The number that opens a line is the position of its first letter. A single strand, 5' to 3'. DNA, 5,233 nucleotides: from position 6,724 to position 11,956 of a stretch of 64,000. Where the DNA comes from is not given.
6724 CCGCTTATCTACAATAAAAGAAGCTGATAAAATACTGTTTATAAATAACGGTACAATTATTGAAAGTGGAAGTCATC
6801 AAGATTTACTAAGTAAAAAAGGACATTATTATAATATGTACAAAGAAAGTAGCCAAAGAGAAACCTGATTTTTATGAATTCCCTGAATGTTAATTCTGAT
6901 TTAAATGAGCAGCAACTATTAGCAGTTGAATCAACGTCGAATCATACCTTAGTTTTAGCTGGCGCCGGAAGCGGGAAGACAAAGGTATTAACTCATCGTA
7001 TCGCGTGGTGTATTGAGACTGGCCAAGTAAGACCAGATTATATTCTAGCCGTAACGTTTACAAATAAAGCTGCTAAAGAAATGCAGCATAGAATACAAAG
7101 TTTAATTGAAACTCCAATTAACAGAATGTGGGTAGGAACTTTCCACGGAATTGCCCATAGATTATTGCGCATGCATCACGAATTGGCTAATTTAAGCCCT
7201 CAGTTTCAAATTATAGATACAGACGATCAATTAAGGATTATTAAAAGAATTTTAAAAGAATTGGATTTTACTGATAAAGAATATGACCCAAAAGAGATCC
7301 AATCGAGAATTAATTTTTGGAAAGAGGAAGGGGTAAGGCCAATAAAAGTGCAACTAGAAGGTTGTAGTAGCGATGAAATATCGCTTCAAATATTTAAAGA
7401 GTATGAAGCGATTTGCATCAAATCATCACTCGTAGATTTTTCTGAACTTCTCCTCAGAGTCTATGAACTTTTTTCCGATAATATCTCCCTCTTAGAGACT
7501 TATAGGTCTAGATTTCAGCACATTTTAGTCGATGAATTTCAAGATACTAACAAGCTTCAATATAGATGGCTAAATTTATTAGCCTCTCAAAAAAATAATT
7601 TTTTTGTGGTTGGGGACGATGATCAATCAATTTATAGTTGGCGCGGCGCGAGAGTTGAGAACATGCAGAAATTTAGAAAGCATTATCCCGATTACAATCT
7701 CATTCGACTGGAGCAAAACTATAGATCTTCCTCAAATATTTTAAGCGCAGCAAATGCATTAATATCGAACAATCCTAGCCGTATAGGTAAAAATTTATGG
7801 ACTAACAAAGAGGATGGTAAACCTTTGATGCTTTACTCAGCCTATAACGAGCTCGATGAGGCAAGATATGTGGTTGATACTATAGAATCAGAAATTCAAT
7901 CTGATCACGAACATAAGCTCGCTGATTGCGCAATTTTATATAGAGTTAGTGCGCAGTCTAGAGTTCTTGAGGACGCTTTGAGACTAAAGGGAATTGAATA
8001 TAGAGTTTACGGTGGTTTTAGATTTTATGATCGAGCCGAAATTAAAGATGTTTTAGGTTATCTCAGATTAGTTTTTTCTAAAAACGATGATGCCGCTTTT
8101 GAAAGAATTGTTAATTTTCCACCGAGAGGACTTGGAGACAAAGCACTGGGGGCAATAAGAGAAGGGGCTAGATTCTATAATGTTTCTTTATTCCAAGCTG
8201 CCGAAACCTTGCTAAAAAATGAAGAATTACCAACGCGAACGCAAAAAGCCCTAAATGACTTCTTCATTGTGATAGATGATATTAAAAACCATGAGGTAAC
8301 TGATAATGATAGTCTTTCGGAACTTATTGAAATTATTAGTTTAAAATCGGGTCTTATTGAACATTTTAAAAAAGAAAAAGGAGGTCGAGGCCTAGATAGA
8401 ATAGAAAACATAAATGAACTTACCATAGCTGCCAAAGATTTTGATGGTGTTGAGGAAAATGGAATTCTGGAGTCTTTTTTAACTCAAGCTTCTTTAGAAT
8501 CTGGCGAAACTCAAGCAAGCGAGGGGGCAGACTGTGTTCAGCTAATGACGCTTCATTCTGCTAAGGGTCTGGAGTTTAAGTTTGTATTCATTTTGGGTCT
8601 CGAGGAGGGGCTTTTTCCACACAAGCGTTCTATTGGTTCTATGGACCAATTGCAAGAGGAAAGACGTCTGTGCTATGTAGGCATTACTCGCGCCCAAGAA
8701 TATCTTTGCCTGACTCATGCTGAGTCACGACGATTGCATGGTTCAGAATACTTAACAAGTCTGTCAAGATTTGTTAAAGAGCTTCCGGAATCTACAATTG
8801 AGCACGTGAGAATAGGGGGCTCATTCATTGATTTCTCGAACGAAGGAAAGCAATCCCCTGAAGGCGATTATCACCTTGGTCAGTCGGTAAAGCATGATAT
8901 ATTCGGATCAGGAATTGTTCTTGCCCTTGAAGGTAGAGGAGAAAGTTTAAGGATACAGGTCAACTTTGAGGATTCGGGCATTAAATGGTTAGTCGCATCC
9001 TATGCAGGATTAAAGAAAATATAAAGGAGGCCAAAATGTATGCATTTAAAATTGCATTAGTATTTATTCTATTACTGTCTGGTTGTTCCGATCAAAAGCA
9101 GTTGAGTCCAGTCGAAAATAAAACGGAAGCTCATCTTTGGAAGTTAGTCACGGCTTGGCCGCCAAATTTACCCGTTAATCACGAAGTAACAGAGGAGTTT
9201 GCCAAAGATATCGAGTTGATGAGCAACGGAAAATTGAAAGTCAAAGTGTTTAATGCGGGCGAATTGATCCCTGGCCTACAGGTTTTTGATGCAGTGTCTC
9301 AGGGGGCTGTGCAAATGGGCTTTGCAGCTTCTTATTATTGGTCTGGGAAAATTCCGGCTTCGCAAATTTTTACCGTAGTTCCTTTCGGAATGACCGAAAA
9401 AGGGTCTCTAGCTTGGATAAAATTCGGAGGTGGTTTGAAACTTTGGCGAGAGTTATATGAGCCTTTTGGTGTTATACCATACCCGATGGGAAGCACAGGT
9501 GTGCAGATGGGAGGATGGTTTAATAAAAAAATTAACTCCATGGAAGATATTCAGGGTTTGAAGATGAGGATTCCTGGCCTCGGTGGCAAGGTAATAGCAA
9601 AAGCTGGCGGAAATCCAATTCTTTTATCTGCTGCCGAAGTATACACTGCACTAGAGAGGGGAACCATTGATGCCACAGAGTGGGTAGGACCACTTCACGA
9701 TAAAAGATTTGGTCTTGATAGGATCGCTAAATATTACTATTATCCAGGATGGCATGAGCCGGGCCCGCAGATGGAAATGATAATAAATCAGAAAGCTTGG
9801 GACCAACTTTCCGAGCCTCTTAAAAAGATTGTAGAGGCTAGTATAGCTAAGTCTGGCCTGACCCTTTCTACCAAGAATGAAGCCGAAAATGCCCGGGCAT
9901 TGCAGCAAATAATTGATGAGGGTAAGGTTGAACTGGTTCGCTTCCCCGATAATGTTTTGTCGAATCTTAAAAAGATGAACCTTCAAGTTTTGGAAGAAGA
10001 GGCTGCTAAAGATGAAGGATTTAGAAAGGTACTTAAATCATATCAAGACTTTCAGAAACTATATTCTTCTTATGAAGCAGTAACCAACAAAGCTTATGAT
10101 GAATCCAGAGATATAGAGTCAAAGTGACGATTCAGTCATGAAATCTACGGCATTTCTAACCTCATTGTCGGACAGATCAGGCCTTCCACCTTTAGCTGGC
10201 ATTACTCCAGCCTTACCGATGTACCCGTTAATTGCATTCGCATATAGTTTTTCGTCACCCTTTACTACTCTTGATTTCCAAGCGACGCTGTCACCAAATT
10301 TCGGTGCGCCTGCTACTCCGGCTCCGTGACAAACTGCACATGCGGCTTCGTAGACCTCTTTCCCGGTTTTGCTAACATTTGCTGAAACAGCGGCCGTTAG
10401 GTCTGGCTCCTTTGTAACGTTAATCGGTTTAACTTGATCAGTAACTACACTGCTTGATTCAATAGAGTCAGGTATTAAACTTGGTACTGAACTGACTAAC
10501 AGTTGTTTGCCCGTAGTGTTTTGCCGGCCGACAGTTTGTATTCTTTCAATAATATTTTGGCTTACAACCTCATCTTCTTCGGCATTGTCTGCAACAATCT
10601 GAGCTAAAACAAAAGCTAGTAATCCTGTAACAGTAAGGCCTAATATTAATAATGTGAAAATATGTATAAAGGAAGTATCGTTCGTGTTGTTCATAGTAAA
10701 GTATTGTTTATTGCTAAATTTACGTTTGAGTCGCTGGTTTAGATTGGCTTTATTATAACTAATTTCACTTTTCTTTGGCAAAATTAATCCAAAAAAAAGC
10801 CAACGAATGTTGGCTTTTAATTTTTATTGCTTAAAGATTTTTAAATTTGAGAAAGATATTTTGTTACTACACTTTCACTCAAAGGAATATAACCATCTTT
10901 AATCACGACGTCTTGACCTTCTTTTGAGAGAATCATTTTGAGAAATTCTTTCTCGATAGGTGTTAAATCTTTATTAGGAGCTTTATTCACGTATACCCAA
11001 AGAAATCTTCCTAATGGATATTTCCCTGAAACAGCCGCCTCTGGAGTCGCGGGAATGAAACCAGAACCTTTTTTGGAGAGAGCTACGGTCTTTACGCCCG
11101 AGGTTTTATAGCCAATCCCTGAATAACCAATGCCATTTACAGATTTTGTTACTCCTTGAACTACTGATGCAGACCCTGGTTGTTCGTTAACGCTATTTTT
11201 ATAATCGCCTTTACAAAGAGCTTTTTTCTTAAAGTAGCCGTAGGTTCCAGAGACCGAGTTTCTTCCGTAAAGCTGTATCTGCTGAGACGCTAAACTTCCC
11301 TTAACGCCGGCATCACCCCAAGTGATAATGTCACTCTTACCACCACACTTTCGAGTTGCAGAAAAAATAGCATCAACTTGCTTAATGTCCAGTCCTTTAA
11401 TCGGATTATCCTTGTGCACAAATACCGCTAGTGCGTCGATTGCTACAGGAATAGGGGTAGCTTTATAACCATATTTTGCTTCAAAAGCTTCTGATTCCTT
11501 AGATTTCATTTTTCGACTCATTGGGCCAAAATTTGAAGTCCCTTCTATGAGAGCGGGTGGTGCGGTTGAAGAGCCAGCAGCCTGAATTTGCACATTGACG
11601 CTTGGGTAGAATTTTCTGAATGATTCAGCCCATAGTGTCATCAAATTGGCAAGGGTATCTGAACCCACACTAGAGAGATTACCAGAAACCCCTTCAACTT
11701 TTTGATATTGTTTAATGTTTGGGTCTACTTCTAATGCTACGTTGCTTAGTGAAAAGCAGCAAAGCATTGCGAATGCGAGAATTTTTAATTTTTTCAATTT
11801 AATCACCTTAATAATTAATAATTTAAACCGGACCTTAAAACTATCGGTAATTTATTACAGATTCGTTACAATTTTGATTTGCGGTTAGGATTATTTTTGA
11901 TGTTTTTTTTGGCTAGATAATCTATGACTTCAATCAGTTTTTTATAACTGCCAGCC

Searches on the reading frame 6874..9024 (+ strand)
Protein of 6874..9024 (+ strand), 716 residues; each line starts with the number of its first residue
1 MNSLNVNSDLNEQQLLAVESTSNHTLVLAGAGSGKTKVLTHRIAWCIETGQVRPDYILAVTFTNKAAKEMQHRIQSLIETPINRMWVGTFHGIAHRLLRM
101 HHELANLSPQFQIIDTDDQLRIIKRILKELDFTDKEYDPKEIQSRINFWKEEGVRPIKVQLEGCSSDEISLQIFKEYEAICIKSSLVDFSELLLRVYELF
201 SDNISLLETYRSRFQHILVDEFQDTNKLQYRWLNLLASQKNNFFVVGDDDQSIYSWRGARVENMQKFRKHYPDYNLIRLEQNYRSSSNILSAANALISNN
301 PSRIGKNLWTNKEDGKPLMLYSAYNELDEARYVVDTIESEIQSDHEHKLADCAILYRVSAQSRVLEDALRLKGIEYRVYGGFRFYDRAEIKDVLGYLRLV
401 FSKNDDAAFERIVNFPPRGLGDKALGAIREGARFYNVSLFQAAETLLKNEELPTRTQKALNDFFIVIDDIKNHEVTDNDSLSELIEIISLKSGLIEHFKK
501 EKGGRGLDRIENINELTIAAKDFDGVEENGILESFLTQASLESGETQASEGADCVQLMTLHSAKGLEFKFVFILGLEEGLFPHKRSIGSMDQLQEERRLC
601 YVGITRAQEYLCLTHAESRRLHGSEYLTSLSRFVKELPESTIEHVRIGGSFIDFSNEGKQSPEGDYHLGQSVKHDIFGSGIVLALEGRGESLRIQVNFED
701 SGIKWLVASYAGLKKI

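Call 28: search_protein_families(library=pfam, proteins=[window:6874-9024:+], max_evalue=0.00001)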
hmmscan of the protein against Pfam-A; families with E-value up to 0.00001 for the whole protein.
window:6874-9024:+ (716 aa): 6 families
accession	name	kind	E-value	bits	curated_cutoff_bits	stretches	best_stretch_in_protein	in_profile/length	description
PF00580.27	UvrD-helicase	-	2.6e-90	303.2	23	1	10-272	1-271/271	UvrD/REP helicase N-terminal domain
PF13361.12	UvrD_C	-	1.7e-76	258.4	25.6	1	277-617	1-349/350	UvrD-like helicase C-terminal domain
PF13245.12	AAA_19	-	1.5e-23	83.9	25.1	1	16-255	3-132/134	AAA domain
PF21196.3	PcrA_UvrD_tudor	-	7.8e-10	38.9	23.9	1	669-715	2-48/48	PcrA/UvrD tudor domain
PF13538.12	UvrD_C_2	-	3.9e-08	33.5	27.4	1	557-613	4-51/52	UvrD-like helicase C-terminal domain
PF13604.12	AAA_30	-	8.6e-06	26.1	27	0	10-75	2-67/191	AAA domain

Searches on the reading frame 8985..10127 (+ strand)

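Call 28: search_protein_families(library=pfam, proteins=[window:8985-10127:+], max_evalue=0.00001)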
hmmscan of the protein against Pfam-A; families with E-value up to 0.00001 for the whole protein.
window:8985-10127:+ (380 aa): 1 family
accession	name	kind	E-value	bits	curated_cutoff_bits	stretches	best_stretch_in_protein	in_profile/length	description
PF03480.18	DctP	-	8.7e-59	199.6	23.4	1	56-342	3-285/286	Bacterial extracellular solute-binding protein, family 7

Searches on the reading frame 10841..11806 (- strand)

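Call 28: search_protein_families(library=pfam, proteins=[window:10841-11806:-], max_evalue=0.00001)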
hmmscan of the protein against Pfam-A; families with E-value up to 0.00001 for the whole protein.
window:10841-11806:- (321 aa): 2 families
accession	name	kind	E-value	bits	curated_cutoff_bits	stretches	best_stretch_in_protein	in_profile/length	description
PF12849.12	PBP_like_2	-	5.1e-32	112.1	27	1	40-296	8-267/267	PBP superfamily domain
PF13531.11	SBP_bac_11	-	9.9e-06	25.9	25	0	48-306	5-226/227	Bacterial extracellular solute-binding protein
